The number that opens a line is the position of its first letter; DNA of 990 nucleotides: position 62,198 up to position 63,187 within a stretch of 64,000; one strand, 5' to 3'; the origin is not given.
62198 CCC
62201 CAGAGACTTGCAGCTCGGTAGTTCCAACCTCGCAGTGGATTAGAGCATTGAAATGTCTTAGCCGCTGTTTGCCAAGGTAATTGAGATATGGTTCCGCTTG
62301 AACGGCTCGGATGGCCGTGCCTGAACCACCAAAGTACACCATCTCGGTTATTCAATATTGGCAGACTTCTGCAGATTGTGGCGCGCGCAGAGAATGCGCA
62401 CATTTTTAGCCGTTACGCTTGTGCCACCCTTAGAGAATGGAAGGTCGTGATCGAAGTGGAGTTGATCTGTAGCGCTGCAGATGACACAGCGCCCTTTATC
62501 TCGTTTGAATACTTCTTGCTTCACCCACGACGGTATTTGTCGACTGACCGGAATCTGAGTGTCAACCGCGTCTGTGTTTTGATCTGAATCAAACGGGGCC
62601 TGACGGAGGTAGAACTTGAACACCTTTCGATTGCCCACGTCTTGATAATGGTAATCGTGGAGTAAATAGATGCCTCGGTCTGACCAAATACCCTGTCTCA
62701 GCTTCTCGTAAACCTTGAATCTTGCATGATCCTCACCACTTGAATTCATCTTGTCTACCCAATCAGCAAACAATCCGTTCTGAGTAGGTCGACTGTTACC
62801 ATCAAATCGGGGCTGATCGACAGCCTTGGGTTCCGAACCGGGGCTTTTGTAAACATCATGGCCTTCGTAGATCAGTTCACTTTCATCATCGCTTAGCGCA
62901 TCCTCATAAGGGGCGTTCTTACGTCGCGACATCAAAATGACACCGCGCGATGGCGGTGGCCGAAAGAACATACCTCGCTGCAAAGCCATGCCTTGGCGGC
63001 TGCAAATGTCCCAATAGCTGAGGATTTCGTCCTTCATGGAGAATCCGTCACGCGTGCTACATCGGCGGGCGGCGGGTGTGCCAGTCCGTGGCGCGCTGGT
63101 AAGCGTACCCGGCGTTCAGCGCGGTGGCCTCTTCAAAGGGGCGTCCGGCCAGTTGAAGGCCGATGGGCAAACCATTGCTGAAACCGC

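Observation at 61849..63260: Low-G+C SRA-like/HNH nuclease cassette flanked by 198-bp direct repeats of the amidase 3' end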

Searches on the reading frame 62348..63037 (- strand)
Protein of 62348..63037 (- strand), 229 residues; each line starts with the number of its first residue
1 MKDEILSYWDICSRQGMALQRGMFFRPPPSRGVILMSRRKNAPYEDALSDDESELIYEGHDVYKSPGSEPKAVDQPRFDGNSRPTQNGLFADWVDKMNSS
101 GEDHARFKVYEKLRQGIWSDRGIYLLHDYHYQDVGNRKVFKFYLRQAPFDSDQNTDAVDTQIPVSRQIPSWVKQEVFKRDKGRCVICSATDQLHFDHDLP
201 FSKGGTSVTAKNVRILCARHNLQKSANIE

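Call 5: search_protein_families(library=pfam, proteins=[window:62348-63037:-], max_evalue=1)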
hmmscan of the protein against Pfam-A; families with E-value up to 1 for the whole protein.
window:62348-63037:- (229 aa): 3 families
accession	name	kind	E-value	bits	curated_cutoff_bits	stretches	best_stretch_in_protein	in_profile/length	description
PF14279.12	HNH_5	-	0.0015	18.9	27.5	1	184-228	1-47/56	HNH endonuclease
PF01844.29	HNH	-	0.0044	17.6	21.4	1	184-225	1-45/47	HNH endonuclease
PF02945.21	Endonuclease_7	-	0.025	14.9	23.6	1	172-199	14-46/82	Recombination endonuclease VII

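Call 7: search_protein_families(library=ncbifam, proteins=[window:62348-63037:-], max_evalue=1)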
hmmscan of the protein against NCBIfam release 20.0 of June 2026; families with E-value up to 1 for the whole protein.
window:62348-63037:- (229 aa): 1 family
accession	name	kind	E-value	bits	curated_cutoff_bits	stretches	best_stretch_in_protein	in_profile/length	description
NF040563.1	guided_IscB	equivalog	9.8e-06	24.9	175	1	165-226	176-237/314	RNA-guided endonuclease IscB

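Call 8: search_protein_families(library=padloc, proteins=[window:62348-63037:-], max_evalue=1)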
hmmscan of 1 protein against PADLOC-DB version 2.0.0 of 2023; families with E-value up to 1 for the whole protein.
window:62348-63037:- (229 aa): 4 families
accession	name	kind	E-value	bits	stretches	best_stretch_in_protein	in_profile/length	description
PDLC03418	REase_II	-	9.5e-05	19.7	1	174-226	317-371/372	Type II restriction enzyme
PDLC03478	REase_II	-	0.00033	18.5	1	164-225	92-159/219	Type II restriction enzyme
PDLC04251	PDC-M01B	-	0.03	11.7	1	181-228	98-146/279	-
PDLC04254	PDC-M01B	-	0.033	11.5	1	180-225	98-144/297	-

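Call 9: search_protein_families(library=phrogs, proteins=[window:62348-63037:-], max_evalue=1)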
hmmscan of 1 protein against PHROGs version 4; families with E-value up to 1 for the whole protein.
window:62348-63037:- (229 aa): 23 families
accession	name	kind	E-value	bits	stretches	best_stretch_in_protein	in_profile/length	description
phrog_589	-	DNA, RNA and nucleotide metabolism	9.2e-10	39.6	1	165-227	75-141/179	HNH endonuclease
phrog_6050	-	DNA, RNA and nucleotide metabolism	1.3e-07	31.7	1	134-228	264-361/402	HNH endonuclease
phrog_16726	-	DNA, RNA and nucleotide metabolism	3.9e-07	31.1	1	162-226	73-142/308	HNH endonuclease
phrog_144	-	DNA, RNA and nucleotide metabolism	4.4e-06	27.5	1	172-226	75-134/175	HNH endonuclease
phrog_7785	-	DNA, RNA and nucleotide metabolism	1.7e-05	25.8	1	168-227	57-114/147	HNH endonuclease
phrog_1035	-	DNA, RNA and nucleotide metabolism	2.7e-05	25.2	1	174-226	152-212/271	endonuclease VII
phrog_7370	-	DNA, RNA and nucleotide metabolism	2.8e-05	25.2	1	167-221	27-80/115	HNH endonuclease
phrog_2214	-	DNA, RNA and nucleotide metabolism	3e-05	24.3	1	165-226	177-238/429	HNH endonuclease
phrog_8660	-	DNA, RNA and nucleotide metabolism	3.3e-05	25.1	1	164-224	107-176/196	HNH endonuclease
phrog_5956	-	DNA, RNA and nucleotide metabolism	3.5e-05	24.5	1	168-226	46-109/138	HNH endonuclease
phrog_1271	-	DNA, RNA and nucleotide metabolism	5.7e-05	23.6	1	170-227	256-318/361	HNH endonuclease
phrog_333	-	DNA, RNA and nucleotide metabolism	8.2e-05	23.8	1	165-226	18-80/138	HNH endonuclease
phrog_16986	-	unknown function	0.00012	22.8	1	168-226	7-67/248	-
phrog_4234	-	DNA, RNA and nucleotide metabolism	0.00037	21.2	1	172-201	20-49/130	HNH endonuclease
phrog_2914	-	DNA, RNA and nucleotide metabolism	0.0004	21.2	1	174-223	88-134/190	endonuclease VII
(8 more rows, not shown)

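Call 10: search_solved_structures(query=window:62348-63037:-, max_evalue=10, show_alignments=3)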
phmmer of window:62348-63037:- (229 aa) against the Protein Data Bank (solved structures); distinct sequences matched with E-value up to 10: 5.
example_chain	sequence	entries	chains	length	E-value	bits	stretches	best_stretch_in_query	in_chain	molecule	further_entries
2ado_A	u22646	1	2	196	0.38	13.7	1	21-71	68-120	Mediator of DNA damage checkpoint protein 1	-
3k05_A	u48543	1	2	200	0.39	13.6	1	21-71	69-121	Mediator of DNA damage checkpoint protein 1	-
2azm_A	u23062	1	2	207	0.42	13.5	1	21-71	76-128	Mediator of DNA damage checkpoint protein 1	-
2etx_A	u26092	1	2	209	0.42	13.5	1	21-71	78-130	Mediator of DNA damage checkpoint protein 1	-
9nvu_P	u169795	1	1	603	1.3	11.9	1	176-220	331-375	OrufIscB-REC-swap 49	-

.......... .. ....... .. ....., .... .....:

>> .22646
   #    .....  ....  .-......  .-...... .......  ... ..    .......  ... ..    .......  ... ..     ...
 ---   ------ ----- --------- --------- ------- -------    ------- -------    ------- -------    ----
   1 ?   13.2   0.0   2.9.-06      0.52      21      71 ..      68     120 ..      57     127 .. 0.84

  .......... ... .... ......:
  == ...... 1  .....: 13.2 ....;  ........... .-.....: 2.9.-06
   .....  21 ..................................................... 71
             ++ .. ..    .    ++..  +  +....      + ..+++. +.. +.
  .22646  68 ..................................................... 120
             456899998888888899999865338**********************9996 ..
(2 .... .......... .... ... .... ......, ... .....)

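Call 11: find_homologous_proteins(query=window:62348-63037:-, max_evalue=0.001)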
Query window:62348-63037:- (229 aa): 6303 proteins with E <= 0.001 among 6342 candidates; the best 120 are listed.
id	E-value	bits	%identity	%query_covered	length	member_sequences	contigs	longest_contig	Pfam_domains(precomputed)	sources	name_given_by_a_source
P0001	5.3e-156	535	100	100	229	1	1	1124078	-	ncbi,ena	-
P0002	1.9e-99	350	66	100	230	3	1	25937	-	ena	-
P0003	3.8e-99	349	66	100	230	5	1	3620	-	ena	-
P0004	4.4e-99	349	66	100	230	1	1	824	-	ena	-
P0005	8.5e-99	348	66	100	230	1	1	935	-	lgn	-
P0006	1.7e-98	347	64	100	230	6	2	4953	-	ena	-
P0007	2.2e-97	343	64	100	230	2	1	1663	-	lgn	-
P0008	3.1e-97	343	65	100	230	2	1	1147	-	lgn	-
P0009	1.2e-96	341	66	100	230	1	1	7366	-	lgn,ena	-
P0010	2.0e-96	340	63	100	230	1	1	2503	-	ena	-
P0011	2.3e-96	340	64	100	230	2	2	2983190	-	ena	-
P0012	2.5e-96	340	66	100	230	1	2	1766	-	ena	-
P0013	3.0e-96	340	63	100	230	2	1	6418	-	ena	-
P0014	4.1e-96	339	64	100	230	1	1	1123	-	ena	-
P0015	5.5e-96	339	63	100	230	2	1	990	-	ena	-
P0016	5.9e-96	339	65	100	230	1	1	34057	-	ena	-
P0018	1.5e-95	337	63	100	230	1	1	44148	-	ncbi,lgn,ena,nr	ncbi:MAG: HNH endonuclease [Chloroflexi bacterium]|nr:HNH endonuclease [Chloroflexota bacterium]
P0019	2.0e-95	337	65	100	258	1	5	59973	-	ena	-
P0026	1.2e-93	331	63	100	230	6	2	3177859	-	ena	-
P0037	6.6e-92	325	63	100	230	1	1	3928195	-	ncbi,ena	-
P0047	1.1e-89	318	61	100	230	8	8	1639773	-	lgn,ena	-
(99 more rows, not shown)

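Call 12: find_encoding_contigs(protein=P0001, flank=10000, max_places=4)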
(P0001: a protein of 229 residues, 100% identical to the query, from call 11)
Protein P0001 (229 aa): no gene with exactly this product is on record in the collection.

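Call 13: find_encoding_contigs(protein=P0018, flank=6000, max_places=3)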
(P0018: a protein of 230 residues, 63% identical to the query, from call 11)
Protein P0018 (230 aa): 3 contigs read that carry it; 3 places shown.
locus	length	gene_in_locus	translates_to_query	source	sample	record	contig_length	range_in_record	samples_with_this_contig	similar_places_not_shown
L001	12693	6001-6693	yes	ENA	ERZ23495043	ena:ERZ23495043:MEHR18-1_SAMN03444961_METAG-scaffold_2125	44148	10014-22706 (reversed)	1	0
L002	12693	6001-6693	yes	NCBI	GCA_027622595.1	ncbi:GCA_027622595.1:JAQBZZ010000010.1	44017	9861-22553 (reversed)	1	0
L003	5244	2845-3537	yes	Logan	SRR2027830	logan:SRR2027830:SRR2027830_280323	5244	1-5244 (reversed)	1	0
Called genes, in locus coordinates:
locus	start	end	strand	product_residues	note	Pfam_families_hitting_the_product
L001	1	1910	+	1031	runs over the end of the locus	PF13231:PMT_2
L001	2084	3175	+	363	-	PF03706:LPG_synthase_TM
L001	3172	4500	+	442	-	PF00890:FAD_binding_2 (faint), PF01266:DAO (faint), PF01593:Amino_oxidase, PF03486:HI0933_like (faint), PF13450:NAD_binding_8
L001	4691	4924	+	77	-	PF22513:FitA-like_RHH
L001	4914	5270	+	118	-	PF01850:PIN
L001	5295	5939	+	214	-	PF14597:Lactamase_B_5 (weak), PF00753:Lactamase_B, PF23023:Anti-Pycsar_Apyc1 (faint), PF12706:Lactamase_B_2 (weak)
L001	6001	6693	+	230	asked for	-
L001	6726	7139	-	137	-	PF08818:DUF1801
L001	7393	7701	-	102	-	PF15919:HicB_lk_antitox, PF15970:HicB-like_2 (weak)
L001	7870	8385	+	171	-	PF01257:2Fe-2S_thioredx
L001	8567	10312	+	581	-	PF01512:Complex1_51K, PF10589:NADH_4Fe-4S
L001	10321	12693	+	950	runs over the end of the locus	PF00111:Fer2, PF13510:Fer2_4, PF12838:Fer4_7, PF14697:Fer4_21 (weak), PF22117:Fer4_Nqo3, PF04879:Molybdop_Fe4S4, PF00384:Molybdopterin, PF01568:Molydop_binding, +2 more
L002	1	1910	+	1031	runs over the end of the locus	PF13231:PMT_2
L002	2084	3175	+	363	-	PF03706:LPG_synthase_TM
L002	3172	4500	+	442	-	PF00890:FAD_binding_2 (faint), PF01266:DAO (faint), PF01593:Amino_oxidase, PF03486:HI0933_like (faint), PF13450:NAD_binding_8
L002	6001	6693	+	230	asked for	-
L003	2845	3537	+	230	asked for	-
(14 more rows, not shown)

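Call 14: find_encoding_contigs(protein=P0011, flank=6000, max_places=3)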
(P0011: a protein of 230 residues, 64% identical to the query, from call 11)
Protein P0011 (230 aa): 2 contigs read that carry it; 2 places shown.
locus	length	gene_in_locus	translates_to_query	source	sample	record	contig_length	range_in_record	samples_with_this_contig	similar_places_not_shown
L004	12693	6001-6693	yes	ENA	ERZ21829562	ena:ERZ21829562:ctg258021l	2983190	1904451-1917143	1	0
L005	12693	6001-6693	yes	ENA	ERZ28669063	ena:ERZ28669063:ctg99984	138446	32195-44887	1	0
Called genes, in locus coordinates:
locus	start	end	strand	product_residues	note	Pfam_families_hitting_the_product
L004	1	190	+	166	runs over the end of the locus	PF02643:DUF192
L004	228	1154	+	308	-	PF00294:PfkB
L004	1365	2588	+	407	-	PF02515:CoA_transf_3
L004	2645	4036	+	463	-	PF02515:CoA_transf_3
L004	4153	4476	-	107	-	-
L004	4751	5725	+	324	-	PF13384:HTH_23 (weak), PF13936:HTH_38, PF00665:rve (weak)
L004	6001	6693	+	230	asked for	-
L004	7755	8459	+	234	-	PF13546:DDE_5, PF01609:DDE_Tnp_1 (faint)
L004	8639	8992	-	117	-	PF01609:DDE_Tnp_1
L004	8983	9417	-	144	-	PF13340:DUF4096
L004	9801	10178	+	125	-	-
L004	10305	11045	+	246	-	PF01738:DLH, PF08840:BAAT_C (faint), PF00326:Peptidase_S9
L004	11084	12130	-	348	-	PF07995:GSDH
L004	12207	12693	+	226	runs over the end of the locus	PF00583:Acetyltransf_1, PF13508:Acetyltransf_7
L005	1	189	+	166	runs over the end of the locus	PF02643:DUF192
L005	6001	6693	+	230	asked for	-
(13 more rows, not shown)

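Call 28: search_protein_representatives(protein=window:62348-63037:-)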
Query: 229 residues. Proteins with E-value up to 0.001 (for the whole library): 8034; up to 1e-10: 741; up to 1e-30: 49. The best 150 are listed.
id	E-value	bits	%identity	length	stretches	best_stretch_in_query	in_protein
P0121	2.4e-75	269.6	57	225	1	1-229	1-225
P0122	7.4e-59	215.6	51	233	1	3-227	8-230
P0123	2.7e-56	207.3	48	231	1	4-229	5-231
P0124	1.0e-55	205.4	59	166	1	64-229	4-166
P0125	2.9e-55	203.9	46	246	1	3-227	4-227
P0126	3.1e-53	197.2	48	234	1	3-227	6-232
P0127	4.0e-52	193.6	48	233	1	4-229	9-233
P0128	3.9e-51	190.4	46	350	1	3-228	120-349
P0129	1.6e-50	188.4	45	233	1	4-228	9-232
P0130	2.5e-50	187.7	44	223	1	2-226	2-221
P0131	5.0e-49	183.5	39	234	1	3-227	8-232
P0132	1.4e-48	182.1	51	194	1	1-167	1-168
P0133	3.4e-48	180.8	47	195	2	114-229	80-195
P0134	3.6e-48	180.7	44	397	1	3-227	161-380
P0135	3.7e-48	180.6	45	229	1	5-225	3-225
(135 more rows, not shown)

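Call 31: search_solved_structures(query=A3, max_evalue=10, show_alignments=3)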
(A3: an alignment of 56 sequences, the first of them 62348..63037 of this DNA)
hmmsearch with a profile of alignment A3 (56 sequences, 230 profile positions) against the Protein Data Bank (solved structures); distinct sequences matched with E-value up to 10: 10.
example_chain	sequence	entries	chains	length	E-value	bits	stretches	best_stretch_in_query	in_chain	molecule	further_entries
3q0b_X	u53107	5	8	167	0.00033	23.9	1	21-153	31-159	Histone-lysine N-methyltransferase, H3 lysine-9 specific SUVH5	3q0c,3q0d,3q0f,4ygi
9nvu_P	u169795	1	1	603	0.0012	22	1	176-222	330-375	OrufIscB-REC-swap 49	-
6a5k_A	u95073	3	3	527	0.0067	19.6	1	35-155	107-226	Histone-lysine N-methyltransferase, H3 lysine-9 specific SUVH6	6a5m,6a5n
4h9d_A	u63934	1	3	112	0.02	18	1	181-226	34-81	HNH endonuclease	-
7rwm_A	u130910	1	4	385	0.055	16.6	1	157-189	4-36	SAVED domain-containing protein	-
5mkw_A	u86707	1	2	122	0.1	15.8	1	196-228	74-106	DNA annealing helicase and endonuclease ZRANB3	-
8ysq_A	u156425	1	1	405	0.39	13.8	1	160-199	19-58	SAVED domain-containing protein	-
4ogc_A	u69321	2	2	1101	0.4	13.8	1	173-227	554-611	HNH endonuclease domain protein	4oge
4nj5_A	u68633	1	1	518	0.86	12.7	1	112-155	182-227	Probable histone-lysine N-methyltransferase, H3 lysine-9 specific SUVH9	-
8d2k_A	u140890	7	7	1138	0.9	12.7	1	184-227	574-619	CRISPR-associated endonuclease, Csn1 family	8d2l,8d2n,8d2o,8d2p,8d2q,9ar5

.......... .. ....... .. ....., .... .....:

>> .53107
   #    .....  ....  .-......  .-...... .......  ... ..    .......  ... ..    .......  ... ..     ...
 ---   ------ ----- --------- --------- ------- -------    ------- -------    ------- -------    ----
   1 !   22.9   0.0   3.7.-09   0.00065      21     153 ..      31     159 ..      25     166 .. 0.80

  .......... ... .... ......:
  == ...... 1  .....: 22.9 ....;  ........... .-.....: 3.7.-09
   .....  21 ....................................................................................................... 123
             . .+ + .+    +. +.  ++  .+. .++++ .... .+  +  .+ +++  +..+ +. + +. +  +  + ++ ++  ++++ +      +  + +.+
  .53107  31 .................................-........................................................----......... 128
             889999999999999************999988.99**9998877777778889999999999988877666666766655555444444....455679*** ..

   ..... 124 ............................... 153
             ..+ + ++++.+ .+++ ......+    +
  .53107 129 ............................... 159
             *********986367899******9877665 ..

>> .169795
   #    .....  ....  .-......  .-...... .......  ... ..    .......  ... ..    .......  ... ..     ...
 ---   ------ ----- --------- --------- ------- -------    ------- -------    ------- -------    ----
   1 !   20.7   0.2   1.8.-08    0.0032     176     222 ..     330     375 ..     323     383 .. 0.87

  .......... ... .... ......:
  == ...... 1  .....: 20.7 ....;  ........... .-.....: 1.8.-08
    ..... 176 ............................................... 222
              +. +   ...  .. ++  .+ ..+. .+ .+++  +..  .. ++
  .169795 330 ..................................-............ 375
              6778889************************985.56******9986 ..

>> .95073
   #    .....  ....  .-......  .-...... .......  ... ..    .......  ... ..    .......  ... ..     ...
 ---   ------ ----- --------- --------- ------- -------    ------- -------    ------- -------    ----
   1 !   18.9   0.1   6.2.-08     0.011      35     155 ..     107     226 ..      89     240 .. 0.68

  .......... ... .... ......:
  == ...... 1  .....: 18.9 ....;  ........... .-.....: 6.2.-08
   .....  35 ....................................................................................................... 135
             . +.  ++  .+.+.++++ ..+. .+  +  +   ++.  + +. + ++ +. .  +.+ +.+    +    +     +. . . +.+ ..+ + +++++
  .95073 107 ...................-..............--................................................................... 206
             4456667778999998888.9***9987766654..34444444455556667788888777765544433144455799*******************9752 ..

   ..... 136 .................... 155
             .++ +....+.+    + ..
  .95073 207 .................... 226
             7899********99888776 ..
